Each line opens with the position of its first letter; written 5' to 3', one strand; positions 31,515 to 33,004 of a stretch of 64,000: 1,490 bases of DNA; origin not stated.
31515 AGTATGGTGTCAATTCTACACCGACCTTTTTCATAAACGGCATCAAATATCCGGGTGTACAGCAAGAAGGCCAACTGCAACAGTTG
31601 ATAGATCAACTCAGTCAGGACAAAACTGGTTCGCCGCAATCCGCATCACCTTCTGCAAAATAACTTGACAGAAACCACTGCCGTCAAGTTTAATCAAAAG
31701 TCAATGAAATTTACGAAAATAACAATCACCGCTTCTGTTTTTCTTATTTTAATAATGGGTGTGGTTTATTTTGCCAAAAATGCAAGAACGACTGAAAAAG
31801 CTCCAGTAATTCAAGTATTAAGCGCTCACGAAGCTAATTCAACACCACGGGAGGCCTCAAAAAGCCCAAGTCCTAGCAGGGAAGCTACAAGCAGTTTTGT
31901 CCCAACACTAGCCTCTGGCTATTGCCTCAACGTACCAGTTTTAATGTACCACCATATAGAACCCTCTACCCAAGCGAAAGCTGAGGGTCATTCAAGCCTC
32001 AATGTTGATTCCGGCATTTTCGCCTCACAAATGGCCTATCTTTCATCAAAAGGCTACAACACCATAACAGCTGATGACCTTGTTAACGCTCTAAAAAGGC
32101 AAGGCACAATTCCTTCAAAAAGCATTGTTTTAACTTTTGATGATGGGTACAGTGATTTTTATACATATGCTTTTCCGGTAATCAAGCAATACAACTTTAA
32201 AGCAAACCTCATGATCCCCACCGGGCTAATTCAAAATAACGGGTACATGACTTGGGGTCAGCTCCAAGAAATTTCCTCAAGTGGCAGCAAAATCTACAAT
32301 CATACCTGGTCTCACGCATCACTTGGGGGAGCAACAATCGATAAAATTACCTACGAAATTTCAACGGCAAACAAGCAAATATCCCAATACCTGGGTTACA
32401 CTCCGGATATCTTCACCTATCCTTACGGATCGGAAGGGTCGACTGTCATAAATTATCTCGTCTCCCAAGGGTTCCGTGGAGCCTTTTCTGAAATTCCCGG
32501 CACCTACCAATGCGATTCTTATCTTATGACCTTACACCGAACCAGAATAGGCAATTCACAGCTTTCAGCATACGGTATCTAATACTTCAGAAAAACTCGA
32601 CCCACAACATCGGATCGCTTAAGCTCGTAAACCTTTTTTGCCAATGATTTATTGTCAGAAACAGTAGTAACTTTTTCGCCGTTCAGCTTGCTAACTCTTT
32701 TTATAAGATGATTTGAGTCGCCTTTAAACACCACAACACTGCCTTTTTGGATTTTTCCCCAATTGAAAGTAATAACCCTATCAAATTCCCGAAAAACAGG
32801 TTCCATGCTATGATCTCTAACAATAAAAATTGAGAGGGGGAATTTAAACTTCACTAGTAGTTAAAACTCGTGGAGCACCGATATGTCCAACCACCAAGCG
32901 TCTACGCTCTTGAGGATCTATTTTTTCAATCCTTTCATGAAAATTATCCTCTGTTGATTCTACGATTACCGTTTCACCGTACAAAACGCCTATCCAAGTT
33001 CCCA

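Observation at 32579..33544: Nickel superoxide dismutase operon with an extra, translationally coupled His-containing ORF between sodN and sodX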

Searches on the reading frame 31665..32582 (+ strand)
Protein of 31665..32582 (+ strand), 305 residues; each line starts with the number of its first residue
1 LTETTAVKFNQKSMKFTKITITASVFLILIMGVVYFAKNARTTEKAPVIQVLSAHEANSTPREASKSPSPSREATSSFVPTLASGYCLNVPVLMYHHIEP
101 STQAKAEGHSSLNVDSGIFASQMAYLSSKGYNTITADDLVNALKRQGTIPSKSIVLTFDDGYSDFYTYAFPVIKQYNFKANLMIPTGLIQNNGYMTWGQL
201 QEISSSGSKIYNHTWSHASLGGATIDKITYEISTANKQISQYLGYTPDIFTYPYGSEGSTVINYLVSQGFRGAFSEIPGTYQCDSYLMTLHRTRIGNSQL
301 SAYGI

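Call 3: search_protein_families(library=pfam, proteins=[window:31665-32582:+], max_evalue=1)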
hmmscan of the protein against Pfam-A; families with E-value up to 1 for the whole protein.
window:31665-32582:+ (305 aa): 2 families
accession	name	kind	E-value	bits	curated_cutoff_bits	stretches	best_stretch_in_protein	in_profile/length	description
PF01522.26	Polysacc_deac_1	-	4.7e-26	91.6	23.1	1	149-271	4-122/124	Polysaccharide deacetylase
PF04199.19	Cyclase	-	0.08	13.6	23.1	1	129-157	69-98/142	Putative cyclase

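Call 4: search_protein_families(library=ncbifam, proteins=[window:31665-32582:+], max_evalue=1)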
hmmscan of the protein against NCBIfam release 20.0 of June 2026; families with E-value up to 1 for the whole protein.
window:31665-32582:+ (305 aa): 13 families
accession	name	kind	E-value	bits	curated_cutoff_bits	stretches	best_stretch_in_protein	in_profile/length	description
TIGR03938.2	deacetyl_PgaB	equivalog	7.3e-29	100.5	321.9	2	92-204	5-131/621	poly-beta-1,6-N-acetyl-D-glucosamine N-deacetylase PgaB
NF011177.0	PRK14582.1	equivalog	4.1e-21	74.9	923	2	92-187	51-141/671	poly-beta-1,6-N-acetyl-D-glucosamine N-deacetylase PgaB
NF011176.0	PRK14581.1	equivalog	2.3e-20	72.3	1091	2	92-187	51-141/673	poly-beta-1,6-N-acetyl-D-glucosamine N-deacetylase PgaB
TIGR03933.1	PIA_icaB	equivalog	7e-12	45.4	248.35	1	114-275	35-209/245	intercellular adhesin biosynthesis polysaccharide N-deacetylase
TIGR02764.1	spore_ybaN_pdaB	equivalog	1.4e-09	38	237.4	1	151-271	5-122/191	polysaccharide deacetylase family sporulation protein PdaB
NF045820.1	PgAcgDacpgdA_Strep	equivalog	4e-08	32.5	800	1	151-262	267-375/463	peptidoglycan-N-acetylglucosamine deacetylase PgdA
TIGR02884.1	spore_pdaA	equivalog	5.2e-08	32.9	298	1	150-256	35-139/224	delta-lactam-biosynthetic de-N-acetylase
TIGR02873.1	spore_ylxY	hypoth_equivalog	2.8e-07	30.1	391.5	1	167-264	101-194/268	probable sporulation protein, polysaccharide deacetylase family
NF045821.1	PgAcgDacpgdA1_Bac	equivalog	4.9e-07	28.9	400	1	153-264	89-197/282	peptidoglycan-N-acetylglucosamine deacetylase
TIGR04243.1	nodulat_NodB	equivalog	3.1e-06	26.8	240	1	152-269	2-117/197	chitooligosaccharide deacetylase NodB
NF050820.1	PolSacchBiosHfsH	equivalog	1.1e-05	25.2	400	1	154-259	36-145/249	oligosaccharide deacetylase HfsH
NF045822.1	PgAcgDacpgdA2_Bac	equivalog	0.002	17.5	400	1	152-257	70-171/274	peptidoglycan-N-acetylglucosamine deacetylase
NF042931.1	SAG1386_EF1546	equivalog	0.082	13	80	1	11-69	23-85/158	SAG1386/EF1546 family surface-associated protein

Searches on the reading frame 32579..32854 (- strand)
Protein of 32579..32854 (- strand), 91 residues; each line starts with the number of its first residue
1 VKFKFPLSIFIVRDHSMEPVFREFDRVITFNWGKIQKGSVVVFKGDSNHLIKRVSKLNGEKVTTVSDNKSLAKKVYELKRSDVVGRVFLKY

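Call 3: search_protein_families(library=pfam, proteins=[window:32579-32854:-], max_evalue=1)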
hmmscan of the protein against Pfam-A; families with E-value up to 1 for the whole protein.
window:32579-32854:- (91 aa): 6 families
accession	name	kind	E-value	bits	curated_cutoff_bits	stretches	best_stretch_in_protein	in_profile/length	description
PF00717.28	Peptidase_S24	-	6.6e-09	35.9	23.3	1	9-88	37-116/116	Peptidase S24-like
PF10502.14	Peptidase_S26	-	4.7e-07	30.3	22.9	1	5-68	21-91/168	Signal peptidase, peptidase S26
PF23284.2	KOW2_Spt5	-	0.00052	20.2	28.9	1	40-82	5-46/50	Transcription elongation factor SPT5, second KOW domain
PF06923.16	GutM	-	0.0093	16.5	25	1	31-62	42-73/107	Glucitol operon activator protein (GutM)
PF25014.1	NET2A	-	0.083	13.2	33.1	1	36-79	151-194/235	NET2A-like domain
PF09378.16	HAS-barrel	-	0.11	13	25.2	1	18-89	12-76/90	HAS barrel domain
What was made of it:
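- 32579..32854 (-): sodX, a 91-aa S24/S26-type NiSOD maturation protease with a GTG start. Ser16 is at 32807-32809 and Lys52 at 32699-32701. Peptidase_S24 35.9 bits and Peptidase_S26 30.3 bits, both above cut-off (call 3).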

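Call 4: search_protein_families(library=ncbifam, proteins=[window:32579-32854:-], max_evalue=1)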
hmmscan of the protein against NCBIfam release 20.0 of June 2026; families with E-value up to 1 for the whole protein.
window:32579-32854:- (91 aa): 5 families
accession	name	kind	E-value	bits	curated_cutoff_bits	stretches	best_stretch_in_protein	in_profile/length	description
TIGR02227.1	sigpep_I_bact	equivalog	2.2e-08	34.2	47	1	6-67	19-87/162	signal peptidase I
TIGR02228.1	sigpep_I_arch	equivalog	9.2e-07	28.9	51.85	1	11-87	35-118/158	signal peptidase I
TIGR02754.1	sod_Ni_protease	equivalog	0.017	15.6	63.25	1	12-70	3-68/90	nickel-type superoxide dismutase maturation protease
NF010158.0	PRK13637.1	equivalog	0.026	13.6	390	1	9-59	197-241/287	energy-coupling factor transporter ATPase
TIGR00498.1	lexA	equivalog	0.078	12.6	110.95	1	23-87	132-195/203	transcriptional repressor LexA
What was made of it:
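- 32579..32854 (-): TIGR02754 reaches only 15.6 bits against a cut-off of 63.25 (call 4).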
